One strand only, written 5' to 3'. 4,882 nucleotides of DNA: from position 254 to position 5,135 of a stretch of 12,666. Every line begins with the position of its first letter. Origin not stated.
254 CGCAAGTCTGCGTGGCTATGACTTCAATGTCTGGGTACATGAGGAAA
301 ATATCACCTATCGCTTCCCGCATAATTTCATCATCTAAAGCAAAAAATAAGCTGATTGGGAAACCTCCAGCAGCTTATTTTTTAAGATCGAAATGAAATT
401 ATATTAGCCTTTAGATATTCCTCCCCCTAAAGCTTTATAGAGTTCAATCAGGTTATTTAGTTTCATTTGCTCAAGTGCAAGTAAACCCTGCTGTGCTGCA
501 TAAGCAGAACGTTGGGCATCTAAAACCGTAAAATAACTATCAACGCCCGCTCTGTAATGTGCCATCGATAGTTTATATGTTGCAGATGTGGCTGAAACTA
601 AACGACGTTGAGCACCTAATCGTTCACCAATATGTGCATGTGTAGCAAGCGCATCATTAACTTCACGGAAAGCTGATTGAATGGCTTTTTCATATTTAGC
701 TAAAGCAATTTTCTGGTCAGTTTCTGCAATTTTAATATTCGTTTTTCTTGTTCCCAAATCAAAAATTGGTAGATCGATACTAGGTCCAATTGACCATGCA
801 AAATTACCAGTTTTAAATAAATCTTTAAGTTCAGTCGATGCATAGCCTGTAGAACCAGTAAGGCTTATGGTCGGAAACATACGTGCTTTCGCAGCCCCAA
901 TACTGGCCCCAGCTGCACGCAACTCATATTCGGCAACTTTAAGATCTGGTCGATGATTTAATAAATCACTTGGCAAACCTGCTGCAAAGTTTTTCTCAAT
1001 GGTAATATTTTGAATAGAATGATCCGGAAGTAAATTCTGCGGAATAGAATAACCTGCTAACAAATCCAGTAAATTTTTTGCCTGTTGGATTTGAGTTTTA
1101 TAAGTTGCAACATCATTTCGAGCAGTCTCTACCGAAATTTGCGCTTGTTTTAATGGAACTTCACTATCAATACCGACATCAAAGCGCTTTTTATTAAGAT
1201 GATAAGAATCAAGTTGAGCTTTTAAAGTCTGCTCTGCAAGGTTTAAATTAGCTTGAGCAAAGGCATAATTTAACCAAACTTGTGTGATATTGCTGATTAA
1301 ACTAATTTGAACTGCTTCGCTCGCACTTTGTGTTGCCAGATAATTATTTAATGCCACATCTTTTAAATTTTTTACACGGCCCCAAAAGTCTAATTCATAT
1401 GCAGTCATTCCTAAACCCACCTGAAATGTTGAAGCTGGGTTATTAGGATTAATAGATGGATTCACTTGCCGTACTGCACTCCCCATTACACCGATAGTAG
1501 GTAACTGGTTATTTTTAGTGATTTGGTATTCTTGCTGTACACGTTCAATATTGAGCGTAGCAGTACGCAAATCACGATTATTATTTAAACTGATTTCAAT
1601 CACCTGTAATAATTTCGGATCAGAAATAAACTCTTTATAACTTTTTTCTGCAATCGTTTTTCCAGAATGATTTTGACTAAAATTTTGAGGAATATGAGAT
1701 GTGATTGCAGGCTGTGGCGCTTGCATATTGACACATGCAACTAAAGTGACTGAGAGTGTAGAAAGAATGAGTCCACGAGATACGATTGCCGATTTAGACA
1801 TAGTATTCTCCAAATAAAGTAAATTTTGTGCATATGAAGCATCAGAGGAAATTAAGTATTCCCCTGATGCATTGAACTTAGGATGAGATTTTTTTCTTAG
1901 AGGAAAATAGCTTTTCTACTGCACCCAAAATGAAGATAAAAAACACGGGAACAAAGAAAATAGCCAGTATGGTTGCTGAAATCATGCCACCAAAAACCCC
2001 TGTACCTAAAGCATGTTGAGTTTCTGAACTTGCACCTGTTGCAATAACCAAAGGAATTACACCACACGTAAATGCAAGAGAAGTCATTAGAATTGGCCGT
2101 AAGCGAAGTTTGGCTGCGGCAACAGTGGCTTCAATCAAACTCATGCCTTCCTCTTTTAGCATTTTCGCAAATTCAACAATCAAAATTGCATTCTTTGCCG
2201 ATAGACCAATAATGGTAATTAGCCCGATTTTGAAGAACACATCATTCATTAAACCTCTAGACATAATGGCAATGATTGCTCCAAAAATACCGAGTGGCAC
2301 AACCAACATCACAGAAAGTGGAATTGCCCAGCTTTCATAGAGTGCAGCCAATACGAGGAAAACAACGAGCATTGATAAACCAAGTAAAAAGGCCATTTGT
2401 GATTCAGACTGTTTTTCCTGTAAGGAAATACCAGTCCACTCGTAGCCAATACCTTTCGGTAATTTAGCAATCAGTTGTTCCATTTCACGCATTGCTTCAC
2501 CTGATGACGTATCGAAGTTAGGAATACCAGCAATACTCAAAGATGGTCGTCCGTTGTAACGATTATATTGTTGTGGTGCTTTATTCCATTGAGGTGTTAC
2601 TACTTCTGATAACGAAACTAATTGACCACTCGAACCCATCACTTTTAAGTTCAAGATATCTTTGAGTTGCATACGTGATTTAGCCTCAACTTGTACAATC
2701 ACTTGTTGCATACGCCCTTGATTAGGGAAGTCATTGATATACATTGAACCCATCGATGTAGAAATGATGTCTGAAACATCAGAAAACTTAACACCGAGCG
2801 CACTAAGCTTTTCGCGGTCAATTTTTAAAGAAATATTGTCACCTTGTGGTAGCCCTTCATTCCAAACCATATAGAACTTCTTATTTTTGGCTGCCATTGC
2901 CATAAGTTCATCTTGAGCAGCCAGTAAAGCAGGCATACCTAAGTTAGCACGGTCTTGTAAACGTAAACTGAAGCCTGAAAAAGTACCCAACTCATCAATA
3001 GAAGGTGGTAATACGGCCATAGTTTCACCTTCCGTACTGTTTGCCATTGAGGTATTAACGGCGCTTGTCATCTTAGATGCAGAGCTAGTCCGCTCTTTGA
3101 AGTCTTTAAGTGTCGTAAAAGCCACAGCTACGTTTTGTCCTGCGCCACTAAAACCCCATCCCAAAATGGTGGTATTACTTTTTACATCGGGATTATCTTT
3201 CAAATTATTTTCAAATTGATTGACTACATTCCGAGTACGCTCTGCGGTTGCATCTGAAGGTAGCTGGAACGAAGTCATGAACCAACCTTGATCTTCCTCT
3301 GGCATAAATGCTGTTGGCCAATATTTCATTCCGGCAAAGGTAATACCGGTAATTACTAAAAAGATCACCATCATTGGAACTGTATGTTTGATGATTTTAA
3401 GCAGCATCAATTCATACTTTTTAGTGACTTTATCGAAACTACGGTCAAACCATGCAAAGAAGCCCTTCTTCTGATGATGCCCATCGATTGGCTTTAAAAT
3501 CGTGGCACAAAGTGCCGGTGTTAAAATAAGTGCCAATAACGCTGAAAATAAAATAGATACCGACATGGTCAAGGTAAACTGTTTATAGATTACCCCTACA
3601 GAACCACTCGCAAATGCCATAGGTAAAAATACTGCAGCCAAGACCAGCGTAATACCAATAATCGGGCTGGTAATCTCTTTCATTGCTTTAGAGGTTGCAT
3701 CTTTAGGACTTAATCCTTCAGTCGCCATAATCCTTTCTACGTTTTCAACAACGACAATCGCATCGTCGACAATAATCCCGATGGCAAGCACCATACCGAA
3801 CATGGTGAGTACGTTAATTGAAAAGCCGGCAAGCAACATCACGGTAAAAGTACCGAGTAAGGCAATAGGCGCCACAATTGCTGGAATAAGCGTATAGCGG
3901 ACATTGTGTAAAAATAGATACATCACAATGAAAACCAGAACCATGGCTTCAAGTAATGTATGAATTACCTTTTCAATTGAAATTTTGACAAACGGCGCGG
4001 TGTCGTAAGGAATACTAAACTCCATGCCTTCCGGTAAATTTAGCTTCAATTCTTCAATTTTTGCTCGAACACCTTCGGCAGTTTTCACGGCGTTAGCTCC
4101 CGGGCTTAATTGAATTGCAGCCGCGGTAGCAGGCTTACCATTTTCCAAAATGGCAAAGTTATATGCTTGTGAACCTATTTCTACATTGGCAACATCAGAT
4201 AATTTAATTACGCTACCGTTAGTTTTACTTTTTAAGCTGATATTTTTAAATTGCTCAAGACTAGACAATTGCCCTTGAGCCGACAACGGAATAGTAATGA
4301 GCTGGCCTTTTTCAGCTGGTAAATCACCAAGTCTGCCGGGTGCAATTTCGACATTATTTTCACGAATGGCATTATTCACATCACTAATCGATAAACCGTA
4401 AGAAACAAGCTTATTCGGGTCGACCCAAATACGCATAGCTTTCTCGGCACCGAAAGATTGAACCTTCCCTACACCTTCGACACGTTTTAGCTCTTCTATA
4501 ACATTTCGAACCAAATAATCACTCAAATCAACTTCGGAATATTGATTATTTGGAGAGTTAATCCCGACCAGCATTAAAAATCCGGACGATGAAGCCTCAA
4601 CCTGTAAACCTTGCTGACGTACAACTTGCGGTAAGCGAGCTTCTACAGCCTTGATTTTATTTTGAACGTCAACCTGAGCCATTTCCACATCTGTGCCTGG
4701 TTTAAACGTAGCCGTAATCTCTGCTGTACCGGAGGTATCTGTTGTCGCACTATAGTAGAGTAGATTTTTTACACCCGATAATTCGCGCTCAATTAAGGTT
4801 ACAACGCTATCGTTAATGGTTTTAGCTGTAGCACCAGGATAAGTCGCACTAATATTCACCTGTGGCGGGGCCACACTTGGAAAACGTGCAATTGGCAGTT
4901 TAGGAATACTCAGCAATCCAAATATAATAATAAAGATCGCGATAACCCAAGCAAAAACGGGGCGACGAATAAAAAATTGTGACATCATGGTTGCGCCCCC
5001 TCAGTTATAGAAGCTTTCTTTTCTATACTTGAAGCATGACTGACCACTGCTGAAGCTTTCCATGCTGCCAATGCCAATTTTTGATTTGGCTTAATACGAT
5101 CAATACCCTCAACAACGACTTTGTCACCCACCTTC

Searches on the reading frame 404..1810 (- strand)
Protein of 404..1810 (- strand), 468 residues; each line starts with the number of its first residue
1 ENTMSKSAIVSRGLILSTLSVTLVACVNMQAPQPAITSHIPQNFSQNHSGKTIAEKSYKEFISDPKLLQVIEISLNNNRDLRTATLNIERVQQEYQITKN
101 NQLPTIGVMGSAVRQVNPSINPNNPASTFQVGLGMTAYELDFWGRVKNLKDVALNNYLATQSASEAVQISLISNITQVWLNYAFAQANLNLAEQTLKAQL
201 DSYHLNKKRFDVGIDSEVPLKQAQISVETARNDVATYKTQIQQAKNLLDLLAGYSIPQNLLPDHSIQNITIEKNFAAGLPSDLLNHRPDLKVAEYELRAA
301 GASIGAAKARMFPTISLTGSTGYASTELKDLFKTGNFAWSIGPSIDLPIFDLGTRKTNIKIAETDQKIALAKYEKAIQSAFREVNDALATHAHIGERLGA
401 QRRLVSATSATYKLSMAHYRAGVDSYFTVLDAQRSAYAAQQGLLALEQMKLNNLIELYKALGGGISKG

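Call 70: search_protein_families(library=ncbifam, proteins=[window:404-1810:-], max_evalue=1e-20)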
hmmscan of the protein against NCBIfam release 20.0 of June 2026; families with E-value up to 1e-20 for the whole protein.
window:404-1810:- (468 aa): 8 families
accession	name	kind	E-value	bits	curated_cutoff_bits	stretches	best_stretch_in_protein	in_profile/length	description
NF033142.1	efflux_OM_AdeC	exception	0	1036.9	975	1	4-467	1-464/465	multidrug efflux RND transporter AdeABC outer membrane channel subunit AdeC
NF033143.1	efflux_OM_AdeK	equivalog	2.5e-235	781.7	900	1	8-466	5-463/480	multidrug efflux RND transporter AdeIJK outer membrane channel subunit AdeK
TIGR01845.1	outer_NodT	subfamily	1.4e-100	337.4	210.05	1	25-464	9-460/460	efflux transporter outer membrane subunit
NF007347.1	PRK09837.1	subfamily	1.8e-92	310.7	598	1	21-465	13-459/461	Cu(I)/Ag(I) efflux RND transporter outer membrane protein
NF047721.1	ToxDrgExpTdeA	equivalog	6.5e-40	137.4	550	1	18-463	12-451/455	toxin/drug exporter TdeA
NF007390.0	PRK09915.1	equivalog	9.1e-36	123.6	597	1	61-465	63-479/488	MdtP family multidrug efflux transporter outer membrane subunit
TIGR01844.1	type_I_sec_TolC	subfamily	7.8e-33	114.1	225.15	1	66-461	4-397/414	TolC family outer membrane protein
NF008524.1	PRK11459.1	equivalog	1.6e-26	93.2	650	1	58-465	59-476/478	multidrug resistance outer membrane protein MdtQ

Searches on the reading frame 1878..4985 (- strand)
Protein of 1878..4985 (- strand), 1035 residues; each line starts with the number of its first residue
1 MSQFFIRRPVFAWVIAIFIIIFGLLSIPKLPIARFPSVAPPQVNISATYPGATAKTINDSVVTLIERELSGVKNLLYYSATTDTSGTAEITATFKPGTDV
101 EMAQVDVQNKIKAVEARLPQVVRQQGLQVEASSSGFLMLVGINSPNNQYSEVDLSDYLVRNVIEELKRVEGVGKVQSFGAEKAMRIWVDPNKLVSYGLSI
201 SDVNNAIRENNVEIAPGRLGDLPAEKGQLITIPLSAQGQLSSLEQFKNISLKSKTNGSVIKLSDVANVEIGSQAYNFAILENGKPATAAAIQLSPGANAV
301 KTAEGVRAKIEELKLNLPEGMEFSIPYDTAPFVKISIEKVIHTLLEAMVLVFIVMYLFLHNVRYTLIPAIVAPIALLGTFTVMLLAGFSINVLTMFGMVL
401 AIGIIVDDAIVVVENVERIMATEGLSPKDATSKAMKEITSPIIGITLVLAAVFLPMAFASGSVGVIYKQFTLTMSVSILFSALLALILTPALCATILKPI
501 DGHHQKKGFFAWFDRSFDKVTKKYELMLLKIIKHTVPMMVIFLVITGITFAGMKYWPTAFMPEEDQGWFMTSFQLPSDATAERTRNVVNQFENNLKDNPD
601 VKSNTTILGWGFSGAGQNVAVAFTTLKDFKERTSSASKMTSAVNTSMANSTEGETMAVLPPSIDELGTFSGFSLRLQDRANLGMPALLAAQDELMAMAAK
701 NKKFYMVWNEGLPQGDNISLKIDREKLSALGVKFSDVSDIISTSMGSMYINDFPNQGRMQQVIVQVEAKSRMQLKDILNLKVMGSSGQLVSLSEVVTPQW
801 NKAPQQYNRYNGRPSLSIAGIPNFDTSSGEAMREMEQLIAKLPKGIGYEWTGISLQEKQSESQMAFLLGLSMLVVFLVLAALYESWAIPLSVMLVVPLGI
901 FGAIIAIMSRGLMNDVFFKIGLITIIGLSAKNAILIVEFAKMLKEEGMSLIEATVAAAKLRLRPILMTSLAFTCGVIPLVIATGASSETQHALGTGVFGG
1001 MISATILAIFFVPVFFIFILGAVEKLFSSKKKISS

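Call 70: search_protein_families(library=ncbifam, proteins=[window:1878-4985:-], max_evalue=1e-20)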
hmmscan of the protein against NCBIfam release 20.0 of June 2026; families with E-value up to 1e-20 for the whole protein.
window:1878-4985:- (1035 aa): 11 families
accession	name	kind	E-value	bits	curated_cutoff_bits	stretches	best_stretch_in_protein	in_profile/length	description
NF000282.2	RND_permease_1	subfamily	0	1486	1250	1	2-1019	1-1027/1029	multidrug efflux RND transporter permease subunit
TIGR00915.1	2A0602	subfamily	0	1375.4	940.35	1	1-1031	1-1036/1050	efflux RND transporter permease subunit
NF007131.0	PRK09577.1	equivalog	0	1223.2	1768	1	1-1023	1-1025/1045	multidrug efflux RND transporter permease subunit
NF007842.1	PRK10555.1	equivalog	0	1151.4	1854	1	1-1019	1-1026/1036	multidrug efflux RND transporter permease AcrD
NF011706.2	PRK15127.1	equivalog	0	1128.4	2150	1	1-1019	1-1029/1049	multidrug efflux RND transporter permease subunit AcrB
NF033617.1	RND_permease_2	subfamily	1.8e-244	814.1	1250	1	2-1019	1-1007/1009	multidrug efflux RND transporter permease subunit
NF000037.1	RND_perm_OqxB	exception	4.4e-236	786.3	2200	1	2-1019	4-1034/1050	multidrug efflux RND transporter permease subunit OqxB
NF007133.0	PRK09579.1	equivalog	1.7e-174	582.1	1763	1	3-1018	5-1001/1017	multidrug efflux RND transporter permease subunit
NF007905.0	PRK10614.1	equivalog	1.5e-143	479.7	1774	1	4-1020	6-1009/1025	multidrug efflux RND transporter permease subunit MdtC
NF007798.0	PRK10503.1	equivalog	4.7e-139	464.8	1584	1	2-1018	13-1021/1040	MdtB/MuxB family multidrug efflux RND transporter permease subunit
TIGR00914.1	2A0601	subfamily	6.4e-111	371.8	701.45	1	10-1023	14-1039/1051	CusA/CzcA family heavy metal efflux RND transporter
